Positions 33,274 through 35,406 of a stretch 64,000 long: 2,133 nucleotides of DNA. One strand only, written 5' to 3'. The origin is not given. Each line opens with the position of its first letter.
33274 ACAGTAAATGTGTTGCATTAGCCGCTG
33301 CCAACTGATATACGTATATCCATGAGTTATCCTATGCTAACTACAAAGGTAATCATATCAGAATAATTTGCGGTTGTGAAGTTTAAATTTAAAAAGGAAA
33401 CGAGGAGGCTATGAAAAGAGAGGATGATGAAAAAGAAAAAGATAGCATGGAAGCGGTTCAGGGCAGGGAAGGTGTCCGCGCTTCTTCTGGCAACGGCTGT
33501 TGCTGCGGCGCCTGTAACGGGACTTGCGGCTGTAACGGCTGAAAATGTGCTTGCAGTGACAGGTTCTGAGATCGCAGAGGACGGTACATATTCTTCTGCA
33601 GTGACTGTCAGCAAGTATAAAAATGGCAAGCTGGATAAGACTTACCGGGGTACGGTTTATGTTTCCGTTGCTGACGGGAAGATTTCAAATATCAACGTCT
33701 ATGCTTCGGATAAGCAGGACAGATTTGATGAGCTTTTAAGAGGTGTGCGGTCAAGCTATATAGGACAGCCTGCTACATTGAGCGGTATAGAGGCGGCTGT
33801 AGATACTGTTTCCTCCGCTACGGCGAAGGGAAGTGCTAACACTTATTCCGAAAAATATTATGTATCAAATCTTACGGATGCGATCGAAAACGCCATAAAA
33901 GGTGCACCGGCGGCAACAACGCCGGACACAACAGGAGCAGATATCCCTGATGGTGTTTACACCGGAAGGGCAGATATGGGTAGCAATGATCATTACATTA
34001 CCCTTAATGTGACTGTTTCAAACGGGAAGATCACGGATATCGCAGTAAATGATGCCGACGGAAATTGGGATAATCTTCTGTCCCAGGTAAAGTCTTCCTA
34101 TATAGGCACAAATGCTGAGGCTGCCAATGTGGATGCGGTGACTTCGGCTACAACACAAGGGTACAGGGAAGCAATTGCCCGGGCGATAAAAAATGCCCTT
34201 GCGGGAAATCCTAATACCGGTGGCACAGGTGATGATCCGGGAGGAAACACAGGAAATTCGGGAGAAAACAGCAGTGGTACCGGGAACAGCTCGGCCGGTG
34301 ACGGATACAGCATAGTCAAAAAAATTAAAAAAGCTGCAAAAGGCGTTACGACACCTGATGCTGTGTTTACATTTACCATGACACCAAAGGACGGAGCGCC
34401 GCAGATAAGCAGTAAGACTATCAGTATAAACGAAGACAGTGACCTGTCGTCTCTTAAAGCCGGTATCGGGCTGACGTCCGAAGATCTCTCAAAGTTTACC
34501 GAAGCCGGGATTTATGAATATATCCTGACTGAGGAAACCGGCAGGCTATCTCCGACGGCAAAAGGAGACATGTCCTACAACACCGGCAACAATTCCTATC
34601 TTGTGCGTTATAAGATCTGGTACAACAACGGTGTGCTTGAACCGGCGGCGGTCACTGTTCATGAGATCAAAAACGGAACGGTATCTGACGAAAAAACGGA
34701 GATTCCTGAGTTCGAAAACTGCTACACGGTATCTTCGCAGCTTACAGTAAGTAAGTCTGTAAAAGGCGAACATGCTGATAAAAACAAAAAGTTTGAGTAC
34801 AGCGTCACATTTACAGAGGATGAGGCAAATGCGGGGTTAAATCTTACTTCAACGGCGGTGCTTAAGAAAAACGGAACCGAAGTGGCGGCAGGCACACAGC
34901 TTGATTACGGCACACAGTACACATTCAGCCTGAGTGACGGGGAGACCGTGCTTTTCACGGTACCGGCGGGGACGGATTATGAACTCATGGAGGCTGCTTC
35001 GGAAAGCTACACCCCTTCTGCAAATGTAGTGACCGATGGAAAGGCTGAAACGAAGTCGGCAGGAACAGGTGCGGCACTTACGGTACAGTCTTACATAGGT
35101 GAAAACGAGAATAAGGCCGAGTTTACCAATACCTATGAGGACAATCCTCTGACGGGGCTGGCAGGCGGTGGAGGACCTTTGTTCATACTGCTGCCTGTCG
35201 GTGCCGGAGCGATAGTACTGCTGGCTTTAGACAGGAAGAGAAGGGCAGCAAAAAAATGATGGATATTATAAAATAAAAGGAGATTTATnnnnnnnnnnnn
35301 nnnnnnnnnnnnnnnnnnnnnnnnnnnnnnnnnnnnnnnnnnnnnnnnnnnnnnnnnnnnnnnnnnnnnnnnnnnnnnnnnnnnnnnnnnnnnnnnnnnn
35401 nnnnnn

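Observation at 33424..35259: Chimeric protein: two ApbE-type flavinylation motifs fused to a Spy0128/SpaA-like isopeptide pilin with NPLTG sorting signal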

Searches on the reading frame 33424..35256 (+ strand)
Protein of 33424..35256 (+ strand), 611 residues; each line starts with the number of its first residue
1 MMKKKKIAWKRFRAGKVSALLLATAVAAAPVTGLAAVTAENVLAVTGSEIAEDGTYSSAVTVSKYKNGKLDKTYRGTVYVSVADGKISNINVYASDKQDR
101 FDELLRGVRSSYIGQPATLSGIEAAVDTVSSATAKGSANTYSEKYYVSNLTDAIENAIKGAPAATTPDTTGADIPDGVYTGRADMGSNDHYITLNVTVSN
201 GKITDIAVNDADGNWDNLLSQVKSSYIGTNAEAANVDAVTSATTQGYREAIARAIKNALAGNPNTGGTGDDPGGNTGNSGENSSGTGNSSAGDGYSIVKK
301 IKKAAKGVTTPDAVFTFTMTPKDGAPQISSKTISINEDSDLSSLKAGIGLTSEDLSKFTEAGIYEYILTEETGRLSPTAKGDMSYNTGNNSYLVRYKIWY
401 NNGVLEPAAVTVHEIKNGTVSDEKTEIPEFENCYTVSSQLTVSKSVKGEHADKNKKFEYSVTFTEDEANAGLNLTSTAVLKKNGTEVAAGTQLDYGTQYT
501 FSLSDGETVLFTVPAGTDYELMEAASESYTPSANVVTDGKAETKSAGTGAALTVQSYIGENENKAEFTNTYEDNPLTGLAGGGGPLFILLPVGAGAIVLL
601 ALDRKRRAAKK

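Call 3: search_protein_families(library=pfam, proteins=[window:33424-35256:+], max_evalue=0.01)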
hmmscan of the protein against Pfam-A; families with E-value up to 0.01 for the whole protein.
window:33424-35256:+ (611 aa): 3 families
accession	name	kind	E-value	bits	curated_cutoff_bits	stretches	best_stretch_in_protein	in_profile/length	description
PF24547.1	DUF7601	-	1.8e-14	54.8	27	1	439-570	2-115/116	Domain of unknown function (DUF7601)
PF12892.13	FctA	-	1.9e-06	29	22.1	1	301-435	3-120/120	Spy0128-like isopeptide containing domain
PF19407.5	DUF5979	-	4.4e-05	24.5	25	0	440-572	1-104/104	Domain of unknown function (DUF5979)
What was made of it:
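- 34303..34731 (+): Pilin N-domain (FctA type), with K299, E370, N432 and the candidate linking Lys K424 (34693-34695). Pfam FctA at residues 301-435 (call 3).
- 34732..35139 (+): Pilin C-domain (DUF7601/DUF5979), with the triad K444, E523, N569. Pfam DUF7601 54.8 bits (call 3).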

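Call 4: search_protein_families(library=ncbifam, proteins=[window:33424-35256:+], max_evalue=0.01)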
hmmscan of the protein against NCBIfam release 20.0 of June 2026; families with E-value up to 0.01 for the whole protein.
window:33424-35256:+ (611 aa): 2 families
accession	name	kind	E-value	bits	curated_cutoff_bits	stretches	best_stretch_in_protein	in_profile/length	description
NF033396.0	pilus_ancill_1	equivalog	2.5e-11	42.7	600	1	434-600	581-728/737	pilus ancillary protein 1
NF001534.0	PRK00364.2-5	equivalog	0.0051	16.8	120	0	464-521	16-76/94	co-chaperone GroES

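Call 8: search_solved_structures(query=window:33424-35256:+, max_evalue=1, show_alignments=3)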
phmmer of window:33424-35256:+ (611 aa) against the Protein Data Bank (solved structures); distinct sequences matched with E-value up to 1: 4.
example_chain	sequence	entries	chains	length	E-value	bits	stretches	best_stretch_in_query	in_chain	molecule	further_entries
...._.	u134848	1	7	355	1.6e-14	56.8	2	418-573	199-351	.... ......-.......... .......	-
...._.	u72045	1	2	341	1.9e-11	46.6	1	292-579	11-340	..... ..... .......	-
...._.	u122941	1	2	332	1.9e-10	43.3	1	292-573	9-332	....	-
5mio_C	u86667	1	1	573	0.55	12.1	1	219-307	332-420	Kinesin-like protein KIF2C,KIF2C FUSED TO A DARPIN,KIF2C FUSED TO A DARPIN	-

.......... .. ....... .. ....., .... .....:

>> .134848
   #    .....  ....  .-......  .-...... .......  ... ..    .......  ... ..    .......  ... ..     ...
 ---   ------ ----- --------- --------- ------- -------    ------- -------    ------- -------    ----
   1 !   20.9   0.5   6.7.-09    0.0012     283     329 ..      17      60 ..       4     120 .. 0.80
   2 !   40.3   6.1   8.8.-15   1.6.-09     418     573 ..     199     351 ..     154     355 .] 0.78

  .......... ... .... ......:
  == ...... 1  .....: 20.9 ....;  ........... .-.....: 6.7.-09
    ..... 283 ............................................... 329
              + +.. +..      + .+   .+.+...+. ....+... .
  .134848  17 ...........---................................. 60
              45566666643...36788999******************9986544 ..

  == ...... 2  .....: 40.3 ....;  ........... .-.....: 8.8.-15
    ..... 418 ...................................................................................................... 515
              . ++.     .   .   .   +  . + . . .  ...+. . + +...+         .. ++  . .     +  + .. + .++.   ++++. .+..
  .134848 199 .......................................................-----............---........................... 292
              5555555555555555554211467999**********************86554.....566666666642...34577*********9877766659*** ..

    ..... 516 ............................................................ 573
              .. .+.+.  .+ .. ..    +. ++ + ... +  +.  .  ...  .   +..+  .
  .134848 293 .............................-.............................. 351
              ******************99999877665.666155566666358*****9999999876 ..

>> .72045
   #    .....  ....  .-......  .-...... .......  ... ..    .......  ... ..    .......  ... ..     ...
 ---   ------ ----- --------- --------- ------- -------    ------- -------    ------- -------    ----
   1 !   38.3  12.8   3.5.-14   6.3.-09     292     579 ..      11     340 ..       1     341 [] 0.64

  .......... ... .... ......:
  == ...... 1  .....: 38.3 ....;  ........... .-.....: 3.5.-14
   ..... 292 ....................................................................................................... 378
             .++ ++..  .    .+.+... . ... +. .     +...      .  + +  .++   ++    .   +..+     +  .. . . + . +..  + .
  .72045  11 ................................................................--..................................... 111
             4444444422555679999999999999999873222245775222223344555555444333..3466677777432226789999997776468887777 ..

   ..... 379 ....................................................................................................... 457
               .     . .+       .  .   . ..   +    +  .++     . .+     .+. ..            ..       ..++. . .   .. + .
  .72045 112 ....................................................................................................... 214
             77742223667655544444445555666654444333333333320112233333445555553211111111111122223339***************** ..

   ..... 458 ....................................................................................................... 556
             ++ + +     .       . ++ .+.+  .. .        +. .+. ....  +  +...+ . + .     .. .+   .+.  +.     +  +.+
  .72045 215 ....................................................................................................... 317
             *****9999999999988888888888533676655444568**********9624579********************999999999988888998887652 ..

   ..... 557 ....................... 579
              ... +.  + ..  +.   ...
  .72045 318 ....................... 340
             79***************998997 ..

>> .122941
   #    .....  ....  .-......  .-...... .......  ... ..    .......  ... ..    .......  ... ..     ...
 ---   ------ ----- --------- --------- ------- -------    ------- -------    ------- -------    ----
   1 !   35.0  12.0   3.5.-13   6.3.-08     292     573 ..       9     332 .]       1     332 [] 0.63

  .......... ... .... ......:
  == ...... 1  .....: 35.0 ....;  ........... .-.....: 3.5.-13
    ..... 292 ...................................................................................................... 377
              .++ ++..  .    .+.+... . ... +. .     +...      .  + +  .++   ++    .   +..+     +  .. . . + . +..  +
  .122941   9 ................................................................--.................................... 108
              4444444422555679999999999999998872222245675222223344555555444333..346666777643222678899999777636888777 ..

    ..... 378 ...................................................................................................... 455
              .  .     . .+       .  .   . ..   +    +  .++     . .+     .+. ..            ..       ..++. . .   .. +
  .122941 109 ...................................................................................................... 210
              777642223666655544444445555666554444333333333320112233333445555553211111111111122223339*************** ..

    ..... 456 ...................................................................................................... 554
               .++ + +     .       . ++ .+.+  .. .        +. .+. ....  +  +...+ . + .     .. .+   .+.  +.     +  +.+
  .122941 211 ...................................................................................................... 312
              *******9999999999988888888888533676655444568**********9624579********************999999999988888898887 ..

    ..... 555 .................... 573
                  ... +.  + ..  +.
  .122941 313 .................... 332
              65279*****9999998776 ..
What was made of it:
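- On FctA/PitB-type backbone pilins (SipA-dependent, class-B sortase pili): Pfam FctA and DUF7601 (call 3). phmmer hits to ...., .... and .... (call 8).
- PDB sequence hits are PitB and FctA-domain proteins (call 8).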

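Call 9: find_homologous_proteins(query=window:33424-35256:+, max_evalue=0.001)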
Query window:33424-35256:+ (611 aa): 8 proteins with E <= 0.001 among 8000 candidates.
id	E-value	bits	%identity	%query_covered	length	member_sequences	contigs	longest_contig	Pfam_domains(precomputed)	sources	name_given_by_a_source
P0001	0.0e+0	1306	100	100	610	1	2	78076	PF12892.14,PF24547.2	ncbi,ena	-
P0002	0.0e+0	1177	87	100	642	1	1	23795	PF24547.2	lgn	-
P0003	2.8e-268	909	70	100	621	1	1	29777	PF12892.14,PF24547.2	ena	-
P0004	7.3e-222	756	62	94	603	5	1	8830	PF12892.14,PF19407.6,PF24547.2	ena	-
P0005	2.8e-214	731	58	98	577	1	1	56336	PF12892.14,PF19407.6,PF24547.2,PF04205.20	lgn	-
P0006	3.1e-7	48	32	35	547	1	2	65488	PF04205.20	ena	-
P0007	3.3e-7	48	33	32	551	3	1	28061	PF04205.20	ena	-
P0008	1.2e-6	46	32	34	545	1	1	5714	PF04205.20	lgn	-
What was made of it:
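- Checked: ORF: 33424-35259 (+), 611 aa. A public gene call starts one codon later, at 33427 (610 aa, P0001, call 9).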

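Call 13: find_related_loci(query=window:33424-35256:+, collection=genome_contigs, flank=10000)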
Query window:33424-35256:+ (611 aa) in genome_contigs; peptide patterns used: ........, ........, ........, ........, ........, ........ (x = any residue, [..] = any of these).
80 stretches matched a pattern, but none encodes a relative of the query by tblastn (E <= 1e-3).
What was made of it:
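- Tried and rejected: GTDB scan, single protein: no relatives found (call 13).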

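Call 14: find_encoding_contigs(protein=P0005, flank=10000, max_places=3)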
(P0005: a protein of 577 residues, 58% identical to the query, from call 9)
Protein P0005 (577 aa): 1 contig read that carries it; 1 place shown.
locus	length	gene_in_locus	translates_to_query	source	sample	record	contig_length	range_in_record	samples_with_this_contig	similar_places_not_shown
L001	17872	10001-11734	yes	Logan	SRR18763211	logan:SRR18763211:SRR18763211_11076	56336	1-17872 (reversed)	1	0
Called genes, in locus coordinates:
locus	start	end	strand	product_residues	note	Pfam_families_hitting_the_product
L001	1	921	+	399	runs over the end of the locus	PF00817:IMS, PF11799:IMS_C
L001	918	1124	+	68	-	-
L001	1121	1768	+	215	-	PF19700:DUF6198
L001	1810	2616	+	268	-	PF00072:Response_reg, PF00486:Trans_reg_C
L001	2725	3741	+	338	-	PF02518:HATPase_c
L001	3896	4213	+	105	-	-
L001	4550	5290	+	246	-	PF03883:H2O2_YaaD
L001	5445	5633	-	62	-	-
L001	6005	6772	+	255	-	PF00005:ABC_tran, PF13304:AAA_21 (faint)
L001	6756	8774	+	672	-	PF02687:FtsX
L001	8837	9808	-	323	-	PF12833:HTH_18, PF00165:HTH_AraC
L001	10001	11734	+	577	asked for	PF04205:FMN_bind (faint), PF12892:FctA (weak), PF19407:DUF5979 (faint), PF24547:DUF7601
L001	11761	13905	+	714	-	PF13519:VWA_2 (weak), PF24558:DUF7604 (weak), PF24547:DUF7601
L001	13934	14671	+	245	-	-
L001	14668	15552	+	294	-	PF04203:Sortase (weak)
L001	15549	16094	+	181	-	PF10502:Peptidase_S26, PF00717:Peptidase_S24 (faint)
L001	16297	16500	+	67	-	PF02664:LuxS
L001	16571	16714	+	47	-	-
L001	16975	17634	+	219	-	PF14358:DUF4405 (faint)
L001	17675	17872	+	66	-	?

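Call 15: find_encoding_contigs(protein=P0003, flank=10000, max_places=3)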
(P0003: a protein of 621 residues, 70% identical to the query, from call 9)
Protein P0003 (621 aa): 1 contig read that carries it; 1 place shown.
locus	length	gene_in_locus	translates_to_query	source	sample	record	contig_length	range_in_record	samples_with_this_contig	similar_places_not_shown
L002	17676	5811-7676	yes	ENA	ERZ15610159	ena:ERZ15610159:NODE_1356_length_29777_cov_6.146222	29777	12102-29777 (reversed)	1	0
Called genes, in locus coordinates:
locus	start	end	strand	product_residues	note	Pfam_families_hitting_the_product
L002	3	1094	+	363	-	?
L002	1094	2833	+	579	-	PF00664:ABC_membrane, PF02463:SMC_N, PF00005:ABC_tran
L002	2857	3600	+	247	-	PF01209:Ubie_methyltran, PF13489:Methyltransf_23, PF13847:Methyltransf_31, PF08241:Methyltransf_11, PF08242:Methyltransf_12 (weak), PF13649:Methyltransf_25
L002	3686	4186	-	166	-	PF07456:Hpre_diP_synt_I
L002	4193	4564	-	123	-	PF07009:NusG_II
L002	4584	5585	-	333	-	PF00165:HTH_AraC (weak), PF12833:HTH_18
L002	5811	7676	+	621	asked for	PF12892:FctA (weak), PF24547:DUF7601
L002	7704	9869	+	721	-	PF00092:VWA, PF13519:VWA_2, PF12892:FctA, PF24547:DUF7601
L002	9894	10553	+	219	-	-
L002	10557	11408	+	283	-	-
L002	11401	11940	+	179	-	PF10502:Peptidase_S26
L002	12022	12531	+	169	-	-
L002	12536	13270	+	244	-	PF00106:adh_short, PF08659:KR, PF13561:adh_short_C2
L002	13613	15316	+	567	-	PF20446:ABC_N, PF09818:ABC_ATPase, PF21117:MRB1590_C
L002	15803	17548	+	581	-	PF01855:POR_N, PF02775:TPP_enzyme_C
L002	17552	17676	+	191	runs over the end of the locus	PF01558:POR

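Call 16: find_encoding_contigs(protein=P0004, flank=10000, max_places=3)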
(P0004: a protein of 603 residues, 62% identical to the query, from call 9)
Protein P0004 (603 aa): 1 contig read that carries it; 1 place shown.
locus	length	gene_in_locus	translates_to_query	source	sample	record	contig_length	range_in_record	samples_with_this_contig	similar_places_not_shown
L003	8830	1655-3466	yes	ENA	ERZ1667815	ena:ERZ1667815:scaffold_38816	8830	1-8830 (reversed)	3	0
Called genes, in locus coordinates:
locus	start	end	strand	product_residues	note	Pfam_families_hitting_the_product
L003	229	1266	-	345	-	PF00165:HTH_AraC (faint), PF12833:HTH_18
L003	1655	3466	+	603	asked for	PF19407:DUF5979 (faint), PF12892:FctA (weak), PF24547:DUF7601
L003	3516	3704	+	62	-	-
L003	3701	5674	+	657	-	PF00092:VWA, PF13519:VWA_2, PF24558:DUF7604, PF19407:DUF5979 (weak), PF24547:DUF7601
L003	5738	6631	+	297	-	-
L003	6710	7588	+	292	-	PF04203:Sortase (weak)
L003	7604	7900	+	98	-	-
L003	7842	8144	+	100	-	PF10502:Peptidase_S26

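Call 27: search_protein_representatives(protein=window:33424-35256:+)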
Query: 611 residues. Proteins with E-value up to 0.001 (for the whole library): 785; up to 1e-10: 233; up to 1e-30: 12. The best 150 are listed.
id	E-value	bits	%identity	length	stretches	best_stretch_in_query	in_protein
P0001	0.0e+00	1306.3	100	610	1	2-611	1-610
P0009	1.7e-105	370.3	45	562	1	33-609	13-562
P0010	1.0e-45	173.0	48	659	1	41-318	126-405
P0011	3.7e-45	171.2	38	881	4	44-260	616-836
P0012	2.1e-39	152.2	43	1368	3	39-270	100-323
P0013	1.7e-38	149.1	44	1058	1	41-303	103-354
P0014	2.4e-37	145.4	47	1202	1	19-262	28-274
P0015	1.1e-36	143.1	35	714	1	247-611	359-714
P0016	4.4e-36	141.2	45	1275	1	24-294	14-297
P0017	5.8e-34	134.2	35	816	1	306-608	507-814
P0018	4.2e-32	128.1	45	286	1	37-262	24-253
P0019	6.1e-32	127.5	37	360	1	290-607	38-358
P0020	2.4e-30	122.2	34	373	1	278-598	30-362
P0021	1.1e-29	120.1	36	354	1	287-604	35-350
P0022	5.1e-29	117.9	38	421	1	291-610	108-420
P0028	7.2e-26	107.5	35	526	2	282-609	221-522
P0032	6.8e-25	104.3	38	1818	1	10-316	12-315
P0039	2.5e-23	99.1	39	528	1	288-611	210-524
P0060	1.9e-20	89.6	36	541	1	296-608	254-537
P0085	1.1e-17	80.5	34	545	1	296-609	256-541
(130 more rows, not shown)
